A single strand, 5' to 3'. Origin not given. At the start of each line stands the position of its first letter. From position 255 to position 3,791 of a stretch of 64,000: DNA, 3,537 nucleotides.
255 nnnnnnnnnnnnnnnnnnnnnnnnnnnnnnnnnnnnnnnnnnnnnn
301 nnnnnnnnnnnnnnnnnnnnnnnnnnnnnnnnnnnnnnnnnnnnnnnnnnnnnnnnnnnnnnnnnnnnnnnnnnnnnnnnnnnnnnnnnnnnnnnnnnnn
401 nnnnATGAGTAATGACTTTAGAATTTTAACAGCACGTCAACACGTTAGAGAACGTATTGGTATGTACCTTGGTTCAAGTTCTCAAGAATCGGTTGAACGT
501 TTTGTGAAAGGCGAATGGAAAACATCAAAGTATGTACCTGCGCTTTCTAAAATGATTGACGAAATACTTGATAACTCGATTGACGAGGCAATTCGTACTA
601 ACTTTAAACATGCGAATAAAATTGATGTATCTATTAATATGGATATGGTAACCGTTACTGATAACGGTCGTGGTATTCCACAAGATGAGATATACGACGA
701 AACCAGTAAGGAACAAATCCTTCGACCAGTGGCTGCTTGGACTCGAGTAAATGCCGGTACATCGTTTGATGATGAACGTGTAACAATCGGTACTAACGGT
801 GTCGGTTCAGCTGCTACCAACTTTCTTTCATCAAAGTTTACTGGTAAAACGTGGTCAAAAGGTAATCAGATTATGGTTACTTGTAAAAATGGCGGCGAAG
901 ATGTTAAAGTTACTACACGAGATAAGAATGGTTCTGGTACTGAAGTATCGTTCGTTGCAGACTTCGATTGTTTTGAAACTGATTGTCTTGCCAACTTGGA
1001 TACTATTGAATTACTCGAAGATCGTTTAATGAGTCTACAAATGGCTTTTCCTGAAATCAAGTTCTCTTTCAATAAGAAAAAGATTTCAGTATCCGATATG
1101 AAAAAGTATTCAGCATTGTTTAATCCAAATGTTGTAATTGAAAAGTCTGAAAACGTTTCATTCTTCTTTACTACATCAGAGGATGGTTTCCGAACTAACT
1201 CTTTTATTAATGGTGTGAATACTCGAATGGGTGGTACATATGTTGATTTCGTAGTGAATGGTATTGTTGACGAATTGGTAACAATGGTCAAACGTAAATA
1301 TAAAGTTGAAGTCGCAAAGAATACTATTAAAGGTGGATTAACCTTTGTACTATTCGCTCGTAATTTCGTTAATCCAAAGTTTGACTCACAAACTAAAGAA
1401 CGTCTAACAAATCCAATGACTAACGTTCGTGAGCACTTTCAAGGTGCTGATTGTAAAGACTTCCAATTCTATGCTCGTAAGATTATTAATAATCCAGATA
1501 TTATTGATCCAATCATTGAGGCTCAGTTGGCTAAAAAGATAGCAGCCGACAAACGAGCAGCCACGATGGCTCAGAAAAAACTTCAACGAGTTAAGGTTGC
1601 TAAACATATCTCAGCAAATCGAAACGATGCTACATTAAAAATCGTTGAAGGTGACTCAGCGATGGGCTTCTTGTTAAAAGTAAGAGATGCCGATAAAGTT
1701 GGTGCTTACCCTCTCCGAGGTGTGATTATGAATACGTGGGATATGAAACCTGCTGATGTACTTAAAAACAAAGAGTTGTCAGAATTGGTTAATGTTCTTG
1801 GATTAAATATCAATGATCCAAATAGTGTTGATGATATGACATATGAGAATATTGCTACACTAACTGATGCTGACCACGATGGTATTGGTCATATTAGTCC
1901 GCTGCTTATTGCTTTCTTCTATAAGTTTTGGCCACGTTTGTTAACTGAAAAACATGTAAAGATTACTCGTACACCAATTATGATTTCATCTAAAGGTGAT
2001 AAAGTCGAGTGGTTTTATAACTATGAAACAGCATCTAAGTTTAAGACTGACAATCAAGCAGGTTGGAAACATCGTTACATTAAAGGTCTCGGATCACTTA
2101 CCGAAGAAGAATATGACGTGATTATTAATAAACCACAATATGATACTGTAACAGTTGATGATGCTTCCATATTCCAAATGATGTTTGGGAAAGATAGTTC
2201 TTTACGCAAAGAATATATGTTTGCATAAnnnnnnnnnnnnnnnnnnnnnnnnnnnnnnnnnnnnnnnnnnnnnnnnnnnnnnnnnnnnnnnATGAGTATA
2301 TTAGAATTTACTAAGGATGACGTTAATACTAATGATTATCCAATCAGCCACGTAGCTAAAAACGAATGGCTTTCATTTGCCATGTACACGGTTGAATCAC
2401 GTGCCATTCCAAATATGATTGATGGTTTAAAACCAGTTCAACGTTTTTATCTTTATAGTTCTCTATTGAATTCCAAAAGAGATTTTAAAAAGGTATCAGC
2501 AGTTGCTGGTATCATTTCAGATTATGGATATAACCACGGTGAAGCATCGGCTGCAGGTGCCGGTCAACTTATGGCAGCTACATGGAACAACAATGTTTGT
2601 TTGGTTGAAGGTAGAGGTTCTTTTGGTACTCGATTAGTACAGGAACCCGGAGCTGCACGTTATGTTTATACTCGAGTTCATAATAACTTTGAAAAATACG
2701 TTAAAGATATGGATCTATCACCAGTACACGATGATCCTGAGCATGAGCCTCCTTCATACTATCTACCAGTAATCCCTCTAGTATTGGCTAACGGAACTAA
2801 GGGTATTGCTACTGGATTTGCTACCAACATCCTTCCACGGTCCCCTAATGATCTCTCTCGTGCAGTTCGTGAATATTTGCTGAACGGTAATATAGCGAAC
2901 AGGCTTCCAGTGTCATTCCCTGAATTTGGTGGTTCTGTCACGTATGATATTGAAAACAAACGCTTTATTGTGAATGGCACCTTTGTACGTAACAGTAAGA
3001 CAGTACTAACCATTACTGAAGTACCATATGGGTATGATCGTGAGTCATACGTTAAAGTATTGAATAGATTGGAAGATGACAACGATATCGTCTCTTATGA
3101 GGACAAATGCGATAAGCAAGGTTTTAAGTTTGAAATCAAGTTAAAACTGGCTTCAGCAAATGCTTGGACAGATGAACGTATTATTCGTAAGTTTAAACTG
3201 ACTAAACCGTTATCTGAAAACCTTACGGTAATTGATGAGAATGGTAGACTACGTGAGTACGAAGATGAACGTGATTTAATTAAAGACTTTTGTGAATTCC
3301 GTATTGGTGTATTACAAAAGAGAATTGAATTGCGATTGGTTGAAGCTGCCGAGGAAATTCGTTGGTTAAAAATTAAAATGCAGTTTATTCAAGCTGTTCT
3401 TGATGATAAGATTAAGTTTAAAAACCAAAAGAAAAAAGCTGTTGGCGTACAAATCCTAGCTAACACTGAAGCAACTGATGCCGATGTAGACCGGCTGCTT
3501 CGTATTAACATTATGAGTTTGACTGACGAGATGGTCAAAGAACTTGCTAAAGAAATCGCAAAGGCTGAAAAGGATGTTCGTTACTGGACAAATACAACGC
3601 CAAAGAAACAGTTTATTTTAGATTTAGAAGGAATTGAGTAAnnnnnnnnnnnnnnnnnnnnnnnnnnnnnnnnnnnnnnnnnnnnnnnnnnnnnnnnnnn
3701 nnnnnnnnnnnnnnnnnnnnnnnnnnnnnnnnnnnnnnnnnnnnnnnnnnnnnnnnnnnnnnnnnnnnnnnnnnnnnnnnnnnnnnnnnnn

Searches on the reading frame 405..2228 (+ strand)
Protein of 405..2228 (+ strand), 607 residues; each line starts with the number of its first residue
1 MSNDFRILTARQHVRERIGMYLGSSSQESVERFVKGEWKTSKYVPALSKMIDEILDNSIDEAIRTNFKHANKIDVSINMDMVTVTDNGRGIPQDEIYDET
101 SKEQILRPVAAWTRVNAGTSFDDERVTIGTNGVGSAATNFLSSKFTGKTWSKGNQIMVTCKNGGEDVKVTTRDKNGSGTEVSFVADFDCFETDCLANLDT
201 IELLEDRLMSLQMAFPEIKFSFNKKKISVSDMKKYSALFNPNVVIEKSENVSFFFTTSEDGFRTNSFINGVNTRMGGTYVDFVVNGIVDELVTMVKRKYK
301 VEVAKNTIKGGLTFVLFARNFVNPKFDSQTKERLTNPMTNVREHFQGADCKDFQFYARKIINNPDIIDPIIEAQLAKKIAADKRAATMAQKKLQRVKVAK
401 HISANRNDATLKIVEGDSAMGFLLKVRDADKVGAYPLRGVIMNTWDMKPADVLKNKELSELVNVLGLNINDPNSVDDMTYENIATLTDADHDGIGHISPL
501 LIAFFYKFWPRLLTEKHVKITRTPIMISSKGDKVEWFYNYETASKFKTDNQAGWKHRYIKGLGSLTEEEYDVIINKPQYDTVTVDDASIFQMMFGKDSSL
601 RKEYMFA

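Call 9: search_protein_families(library=phrogs, proteins=[window:405-2228:+])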
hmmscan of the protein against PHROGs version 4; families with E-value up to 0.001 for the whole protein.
window:405-2228:+ (607 aa): 4 families
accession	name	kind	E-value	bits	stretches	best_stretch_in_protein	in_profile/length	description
phrog_543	-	DNA, RNA and nucleotide metabolism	2e-207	691.5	1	1-605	24-636/661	DNA topoisomerase II large subunit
phrog_7229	-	DNA, RNA and nucleotide metabolism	1e-45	156.6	1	449-605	6-162/172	DNA topoisomerase II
phrog_28877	-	DNA, RNA and nucleotide metabolism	1.3e-20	73.6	2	322-605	357-665/1441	DNA topoisomerase II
phrog_19082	-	DNA, RNA and nucleotide metabolism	4.9e-05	24.1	1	477-493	29-45/45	DNA topoisomerase II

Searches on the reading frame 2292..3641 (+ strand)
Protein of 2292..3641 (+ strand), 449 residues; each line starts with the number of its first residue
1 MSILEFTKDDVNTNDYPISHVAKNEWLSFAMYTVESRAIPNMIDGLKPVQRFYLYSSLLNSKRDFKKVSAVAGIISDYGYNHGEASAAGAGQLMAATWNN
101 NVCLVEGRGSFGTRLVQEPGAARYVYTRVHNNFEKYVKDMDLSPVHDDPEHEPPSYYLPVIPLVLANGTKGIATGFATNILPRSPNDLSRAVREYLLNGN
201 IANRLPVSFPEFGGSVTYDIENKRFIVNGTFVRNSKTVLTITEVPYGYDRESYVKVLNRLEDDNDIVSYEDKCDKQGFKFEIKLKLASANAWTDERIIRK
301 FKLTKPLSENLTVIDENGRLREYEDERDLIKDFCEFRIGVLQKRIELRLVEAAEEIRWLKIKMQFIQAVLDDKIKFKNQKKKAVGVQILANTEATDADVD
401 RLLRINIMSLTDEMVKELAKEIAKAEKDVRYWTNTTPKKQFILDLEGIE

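Call 9: search_protein_families(library=phrogs, proteins=[window:2292-3641:+])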
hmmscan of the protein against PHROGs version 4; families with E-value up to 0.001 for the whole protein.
window:2292-3641:+ (449 aa): 3 families
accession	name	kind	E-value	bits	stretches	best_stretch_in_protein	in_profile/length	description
phrog_551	-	DNA, RNA and nucleotide metabolism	2.9e-161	539.4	1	11-448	5-449/701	DNA topoisomerase II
phrog_28877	-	DNA, RNA and nucleotide metabolism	1.2e-18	67.2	1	14-431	684-1125/1441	DNA topoisomerase II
phrog_20354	-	DNA, RNA and nucleotide metabolism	2e-07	32.5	1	20-141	10-134/142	DNA topoisomerase II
